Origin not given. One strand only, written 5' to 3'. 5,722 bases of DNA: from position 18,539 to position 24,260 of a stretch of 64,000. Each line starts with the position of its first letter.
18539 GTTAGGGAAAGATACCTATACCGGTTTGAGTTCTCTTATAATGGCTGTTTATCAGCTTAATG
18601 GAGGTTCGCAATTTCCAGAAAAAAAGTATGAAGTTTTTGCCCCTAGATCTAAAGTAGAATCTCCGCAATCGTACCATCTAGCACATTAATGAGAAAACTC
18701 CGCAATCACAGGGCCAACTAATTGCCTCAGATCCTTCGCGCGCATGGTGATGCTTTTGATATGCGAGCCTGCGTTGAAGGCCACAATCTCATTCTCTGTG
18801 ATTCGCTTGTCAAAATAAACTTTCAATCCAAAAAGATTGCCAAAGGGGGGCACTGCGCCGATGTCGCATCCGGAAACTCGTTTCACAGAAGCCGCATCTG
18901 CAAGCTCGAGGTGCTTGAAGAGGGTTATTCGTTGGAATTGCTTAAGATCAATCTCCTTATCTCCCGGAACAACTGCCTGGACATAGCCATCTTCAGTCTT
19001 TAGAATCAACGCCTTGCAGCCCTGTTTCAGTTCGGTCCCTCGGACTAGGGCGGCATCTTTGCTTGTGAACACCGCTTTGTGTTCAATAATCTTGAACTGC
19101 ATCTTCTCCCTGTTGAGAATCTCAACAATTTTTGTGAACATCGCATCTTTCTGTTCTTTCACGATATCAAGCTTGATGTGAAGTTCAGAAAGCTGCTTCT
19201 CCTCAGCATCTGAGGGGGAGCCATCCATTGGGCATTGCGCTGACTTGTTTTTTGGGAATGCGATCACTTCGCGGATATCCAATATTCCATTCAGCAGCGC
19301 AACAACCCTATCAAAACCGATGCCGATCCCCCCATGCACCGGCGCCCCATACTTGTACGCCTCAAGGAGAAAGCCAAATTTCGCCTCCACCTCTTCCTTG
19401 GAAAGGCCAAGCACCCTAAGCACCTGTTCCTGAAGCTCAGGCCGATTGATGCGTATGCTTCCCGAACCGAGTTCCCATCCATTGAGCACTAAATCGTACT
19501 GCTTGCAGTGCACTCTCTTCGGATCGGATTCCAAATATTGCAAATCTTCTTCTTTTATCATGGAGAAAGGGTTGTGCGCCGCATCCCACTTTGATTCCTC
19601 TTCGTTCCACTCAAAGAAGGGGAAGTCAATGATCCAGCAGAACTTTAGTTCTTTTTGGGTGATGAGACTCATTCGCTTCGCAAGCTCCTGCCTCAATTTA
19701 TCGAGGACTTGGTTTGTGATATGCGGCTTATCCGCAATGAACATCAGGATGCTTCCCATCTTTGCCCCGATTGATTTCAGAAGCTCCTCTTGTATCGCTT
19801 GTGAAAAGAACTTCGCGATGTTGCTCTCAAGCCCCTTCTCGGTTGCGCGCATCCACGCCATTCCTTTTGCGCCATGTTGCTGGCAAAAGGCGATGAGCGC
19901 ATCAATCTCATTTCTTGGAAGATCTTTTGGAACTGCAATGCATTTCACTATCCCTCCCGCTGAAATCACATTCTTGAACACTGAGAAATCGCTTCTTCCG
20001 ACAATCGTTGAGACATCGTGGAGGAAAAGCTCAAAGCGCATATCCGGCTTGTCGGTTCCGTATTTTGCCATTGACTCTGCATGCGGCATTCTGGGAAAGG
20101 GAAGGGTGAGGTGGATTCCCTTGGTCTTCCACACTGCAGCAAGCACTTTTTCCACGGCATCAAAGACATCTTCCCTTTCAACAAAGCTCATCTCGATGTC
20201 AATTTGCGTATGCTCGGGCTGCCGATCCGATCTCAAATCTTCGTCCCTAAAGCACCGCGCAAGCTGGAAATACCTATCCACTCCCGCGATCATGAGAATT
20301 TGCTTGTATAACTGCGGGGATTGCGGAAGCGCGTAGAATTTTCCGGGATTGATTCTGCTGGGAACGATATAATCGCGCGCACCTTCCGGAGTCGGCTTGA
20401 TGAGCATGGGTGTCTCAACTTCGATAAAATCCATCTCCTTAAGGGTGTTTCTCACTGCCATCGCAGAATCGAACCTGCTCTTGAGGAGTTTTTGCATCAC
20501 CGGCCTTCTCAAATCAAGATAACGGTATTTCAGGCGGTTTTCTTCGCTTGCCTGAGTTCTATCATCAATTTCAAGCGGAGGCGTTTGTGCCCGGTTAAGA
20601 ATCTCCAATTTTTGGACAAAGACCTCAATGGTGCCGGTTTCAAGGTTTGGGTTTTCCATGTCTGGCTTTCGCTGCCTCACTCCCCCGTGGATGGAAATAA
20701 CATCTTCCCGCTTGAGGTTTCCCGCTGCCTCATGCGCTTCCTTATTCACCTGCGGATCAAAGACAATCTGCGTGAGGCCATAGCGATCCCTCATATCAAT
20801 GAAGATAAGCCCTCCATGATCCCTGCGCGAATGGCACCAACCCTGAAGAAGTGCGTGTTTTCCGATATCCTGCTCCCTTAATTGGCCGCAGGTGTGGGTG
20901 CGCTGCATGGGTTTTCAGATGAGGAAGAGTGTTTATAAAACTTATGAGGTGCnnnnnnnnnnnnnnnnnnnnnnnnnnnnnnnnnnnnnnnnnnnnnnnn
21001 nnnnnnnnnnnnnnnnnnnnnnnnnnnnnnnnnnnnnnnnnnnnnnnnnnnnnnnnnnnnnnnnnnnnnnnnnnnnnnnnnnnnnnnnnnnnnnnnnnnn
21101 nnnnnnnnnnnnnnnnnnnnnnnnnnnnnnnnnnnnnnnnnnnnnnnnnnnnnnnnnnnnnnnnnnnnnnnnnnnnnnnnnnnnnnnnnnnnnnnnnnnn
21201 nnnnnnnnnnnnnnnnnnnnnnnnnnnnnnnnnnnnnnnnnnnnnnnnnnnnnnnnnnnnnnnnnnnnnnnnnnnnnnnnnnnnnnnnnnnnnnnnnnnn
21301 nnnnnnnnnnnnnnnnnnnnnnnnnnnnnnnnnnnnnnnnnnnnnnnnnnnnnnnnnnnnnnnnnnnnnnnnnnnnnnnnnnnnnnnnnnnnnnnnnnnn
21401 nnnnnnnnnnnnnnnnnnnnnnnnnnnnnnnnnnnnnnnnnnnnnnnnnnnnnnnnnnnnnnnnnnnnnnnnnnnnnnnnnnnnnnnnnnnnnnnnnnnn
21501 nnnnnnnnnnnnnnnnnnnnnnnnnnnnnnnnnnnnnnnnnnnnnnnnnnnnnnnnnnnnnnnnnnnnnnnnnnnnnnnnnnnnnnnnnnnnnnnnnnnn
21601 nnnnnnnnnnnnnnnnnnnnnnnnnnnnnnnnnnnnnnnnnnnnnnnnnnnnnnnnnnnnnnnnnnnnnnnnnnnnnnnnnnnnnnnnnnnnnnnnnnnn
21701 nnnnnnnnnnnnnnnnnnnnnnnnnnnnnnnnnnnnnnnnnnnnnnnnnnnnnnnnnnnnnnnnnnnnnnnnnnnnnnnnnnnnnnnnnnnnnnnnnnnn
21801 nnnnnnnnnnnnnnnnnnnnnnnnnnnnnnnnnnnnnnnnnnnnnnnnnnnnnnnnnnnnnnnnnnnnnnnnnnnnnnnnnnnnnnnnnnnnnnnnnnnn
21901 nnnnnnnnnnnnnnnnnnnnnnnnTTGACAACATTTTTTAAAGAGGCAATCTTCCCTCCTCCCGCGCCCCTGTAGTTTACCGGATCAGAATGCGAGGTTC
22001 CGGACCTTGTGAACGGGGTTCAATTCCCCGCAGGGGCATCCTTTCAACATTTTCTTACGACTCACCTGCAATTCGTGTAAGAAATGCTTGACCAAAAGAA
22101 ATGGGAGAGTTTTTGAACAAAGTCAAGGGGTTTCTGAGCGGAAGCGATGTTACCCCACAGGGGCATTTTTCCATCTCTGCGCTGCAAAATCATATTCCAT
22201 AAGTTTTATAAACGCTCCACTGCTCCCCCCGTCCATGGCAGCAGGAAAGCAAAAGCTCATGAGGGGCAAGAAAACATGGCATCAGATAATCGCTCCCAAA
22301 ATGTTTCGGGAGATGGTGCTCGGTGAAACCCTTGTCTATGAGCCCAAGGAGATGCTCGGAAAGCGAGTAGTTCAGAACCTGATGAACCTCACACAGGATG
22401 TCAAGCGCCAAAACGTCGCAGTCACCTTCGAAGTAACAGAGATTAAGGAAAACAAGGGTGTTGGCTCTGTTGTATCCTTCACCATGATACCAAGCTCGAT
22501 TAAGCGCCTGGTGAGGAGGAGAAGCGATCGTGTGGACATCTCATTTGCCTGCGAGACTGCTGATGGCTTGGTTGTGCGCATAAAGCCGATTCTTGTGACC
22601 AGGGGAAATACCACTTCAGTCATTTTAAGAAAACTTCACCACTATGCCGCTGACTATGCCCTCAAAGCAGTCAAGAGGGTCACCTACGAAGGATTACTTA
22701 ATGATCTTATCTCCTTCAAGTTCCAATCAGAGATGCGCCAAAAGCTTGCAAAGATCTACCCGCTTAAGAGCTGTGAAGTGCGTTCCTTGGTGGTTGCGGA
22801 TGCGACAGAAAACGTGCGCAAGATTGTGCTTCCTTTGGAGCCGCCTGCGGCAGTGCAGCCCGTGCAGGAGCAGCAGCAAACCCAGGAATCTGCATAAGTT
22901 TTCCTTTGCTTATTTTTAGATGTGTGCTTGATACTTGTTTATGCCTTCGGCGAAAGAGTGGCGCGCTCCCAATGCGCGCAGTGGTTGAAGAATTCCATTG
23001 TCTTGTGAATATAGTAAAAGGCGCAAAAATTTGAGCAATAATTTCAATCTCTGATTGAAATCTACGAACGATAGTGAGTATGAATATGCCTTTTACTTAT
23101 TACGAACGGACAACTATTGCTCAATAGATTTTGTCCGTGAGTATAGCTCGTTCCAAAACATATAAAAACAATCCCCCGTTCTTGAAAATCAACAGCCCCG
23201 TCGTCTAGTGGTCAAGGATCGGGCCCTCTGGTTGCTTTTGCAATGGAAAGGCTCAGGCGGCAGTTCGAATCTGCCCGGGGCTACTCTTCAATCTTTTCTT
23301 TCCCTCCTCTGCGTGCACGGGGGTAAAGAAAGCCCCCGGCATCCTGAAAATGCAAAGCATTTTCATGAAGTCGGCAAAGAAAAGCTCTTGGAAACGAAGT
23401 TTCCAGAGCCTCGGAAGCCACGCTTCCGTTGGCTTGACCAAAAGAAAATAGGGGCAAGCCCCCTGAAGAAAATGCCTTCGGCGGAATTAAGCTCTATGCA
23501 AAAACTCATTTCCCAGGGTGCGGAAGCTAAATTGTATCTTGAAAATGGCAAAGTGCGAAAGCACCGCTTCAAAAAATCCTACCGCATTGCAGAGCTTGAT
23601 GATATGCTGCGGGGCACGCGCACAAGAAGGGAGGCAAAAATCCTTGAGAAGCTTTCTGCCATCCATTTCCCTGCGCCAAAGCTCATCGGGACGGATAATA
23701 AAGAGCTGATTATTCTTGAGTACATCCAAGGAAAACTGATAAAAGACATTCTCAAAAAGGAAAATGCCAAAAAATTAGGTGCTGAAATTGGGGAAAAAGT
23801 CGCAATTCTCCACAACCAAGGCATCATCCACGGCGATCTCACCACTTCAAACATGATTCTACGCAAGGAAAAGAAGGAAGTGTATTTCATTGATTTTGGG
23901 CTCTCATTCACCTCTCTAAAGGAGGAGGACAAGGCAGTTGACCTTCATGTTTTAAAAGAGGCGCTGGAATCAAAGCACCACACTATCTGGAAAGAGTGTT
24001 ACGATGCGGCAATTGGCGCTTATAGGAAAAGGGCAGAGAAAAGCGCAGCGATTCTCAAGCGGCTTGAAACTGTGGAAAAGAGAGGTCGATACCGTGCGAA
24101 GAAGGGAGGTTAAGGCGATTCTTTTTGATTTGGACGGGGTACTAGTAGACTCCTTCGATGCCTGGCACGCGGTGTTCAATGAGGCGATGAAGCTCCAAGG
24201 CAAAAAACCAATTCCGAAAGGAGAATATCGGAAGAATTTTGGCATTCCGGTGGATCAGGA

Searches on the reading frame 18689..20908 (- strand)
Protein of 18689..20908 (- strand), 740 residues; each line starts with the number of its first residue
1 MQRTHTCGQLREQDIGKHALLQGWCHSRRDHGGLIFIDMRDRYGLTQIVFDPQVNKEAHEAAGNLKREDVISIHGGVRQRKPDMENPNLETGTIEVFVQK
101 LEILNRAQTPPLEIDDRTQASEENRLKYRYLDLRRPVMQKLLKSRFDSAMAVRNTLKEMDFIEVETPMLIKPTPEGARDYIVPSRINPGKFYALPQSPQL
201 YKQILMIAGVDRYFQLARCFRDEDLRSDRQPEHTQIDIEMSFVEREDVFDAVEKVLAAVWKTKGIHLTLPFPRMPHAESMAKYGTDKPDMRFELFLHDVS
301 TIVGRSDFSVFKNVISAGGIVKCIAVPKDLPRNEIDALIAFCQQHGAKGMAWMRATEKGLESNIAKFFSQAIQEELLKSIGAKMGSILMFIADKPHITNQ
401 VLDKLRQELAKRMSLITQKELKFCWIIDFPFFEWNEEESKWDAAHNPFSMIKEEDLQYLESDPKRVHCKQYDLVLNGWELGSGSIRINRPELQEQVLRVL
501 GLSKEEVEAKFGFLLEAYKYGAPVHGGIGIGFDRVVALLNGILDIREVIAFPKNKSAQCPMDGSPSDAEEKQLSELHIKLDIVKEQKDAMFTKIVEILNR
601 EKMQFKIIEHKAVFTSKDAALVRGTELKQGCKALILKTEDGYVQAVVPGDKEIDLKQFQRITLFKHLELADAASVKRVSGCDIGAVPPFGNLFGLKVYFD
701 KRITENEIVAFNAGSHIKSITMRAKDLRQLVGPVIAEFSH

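Call 86: search_protein_families(library=pfam, proteins=[window:18689-20908:-], max_evalue=0.001)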
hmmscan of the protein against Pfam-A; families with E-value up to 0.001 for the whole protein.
window:18689-20908:- (740 aa): 4 families
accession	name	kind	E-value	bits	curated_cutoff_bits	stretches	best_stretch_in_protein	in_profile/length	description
PF00152.25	tRNA-synt_2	-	5.1e-114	380.9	25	1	122-555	2-308/308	tRNA synthetases class II (D, K and N)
PF04073.20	tRNA_edit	-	3.2e-26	92.3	25.5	1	610-730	1-123/123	Aminoacyl-tRNA editing domain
PF02938.19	GAD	-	9e-22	77.6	23.4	1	311-402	1-95/95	GAD domain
PF01336.31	tRNA_anti-codon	-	2.5e-15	56.6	27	1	21-104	3-75/75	OB-fold nucleic acid binding domain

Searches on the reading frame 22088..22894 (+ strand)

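Call 63: search_protein_families(library=pfam, proteins=[window:22088-22894:+], max_evalue=0.001)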
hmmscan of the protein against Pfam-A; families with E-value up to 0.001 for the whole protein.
window:22088-22894:+ (269 aa): 1 family
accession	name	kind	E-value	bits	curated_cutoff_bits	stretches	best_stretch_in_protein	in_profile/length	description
PF01015.23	Ribosomal_S3Ae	-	1e-33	117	29.3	1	61-236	12-187/191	Ribosomal S3Ae family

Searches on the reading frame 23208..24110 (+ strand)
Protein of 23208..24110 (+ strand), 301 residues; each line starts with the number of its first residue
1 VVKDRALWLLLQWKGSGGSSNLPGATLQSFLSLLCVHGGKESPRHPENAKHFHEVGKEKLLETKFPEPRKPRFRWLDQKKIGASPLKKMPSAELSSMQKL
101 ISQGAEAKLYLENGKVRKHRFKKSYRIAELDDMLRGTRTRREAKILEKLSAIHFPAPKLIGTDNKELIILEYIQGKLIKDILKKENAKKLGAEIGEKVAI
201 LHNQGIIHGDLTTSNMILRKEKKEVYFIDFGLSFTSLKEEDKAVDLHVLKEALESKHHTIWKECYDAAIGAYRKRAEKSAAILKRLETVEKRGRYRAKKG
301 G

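Call 63: search_protein_families(library=pfam, proteins=[window:23208-24110:+], max_evalue=0.001)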
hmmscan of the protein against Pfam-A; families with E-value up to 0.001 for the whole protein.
window:23208-24110:+ (301 aa): 9 families
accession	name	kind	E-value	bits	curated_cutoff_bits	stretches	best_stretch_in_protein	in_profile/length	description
PF01163.29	RIO1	-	5.4e-13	49.4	22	1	117-233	34-151/187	RIO domain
PF00069.31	Pkinase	-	6.2e-11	42.6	31.7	1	135-235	42-147/263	Protein kinase domain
PF03109.22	ABC1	-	1.4e-08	34.7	22.9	1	130-257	108-237/244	ABC1 atypical kinase-like domain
PF06293.20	Kdo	-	3.8e-08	33.5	21.3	1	116-254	40-191/207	Lipopolysaccharide kinase (Kdo/WaaP) family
PF01636.29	APH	-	2.1e-07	31.4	23.2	0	203-233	167-197/239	Phosphotransferase enzyme family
PF07714.23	PK_Tyr_Ser-Thr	-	7.8e-07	29.1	23.1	1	138-241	47-157/258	Protein tyrosine and serine/threonine kinase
PF06176.17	WaaY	-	0.0001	22.4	20.3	1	119-249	70-195/229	Lipopolysaccharide core biosynthesis protein (WaaY)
PF01633.27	Choline_kinase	-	0.00035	20.4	29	0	93-233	44-191/300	Choline/ethanolamine kinase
PF22303.2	OspG_kinase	-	0.00054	20.4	27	1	198-232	95-129/152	Protein kinase OspG, kinase domain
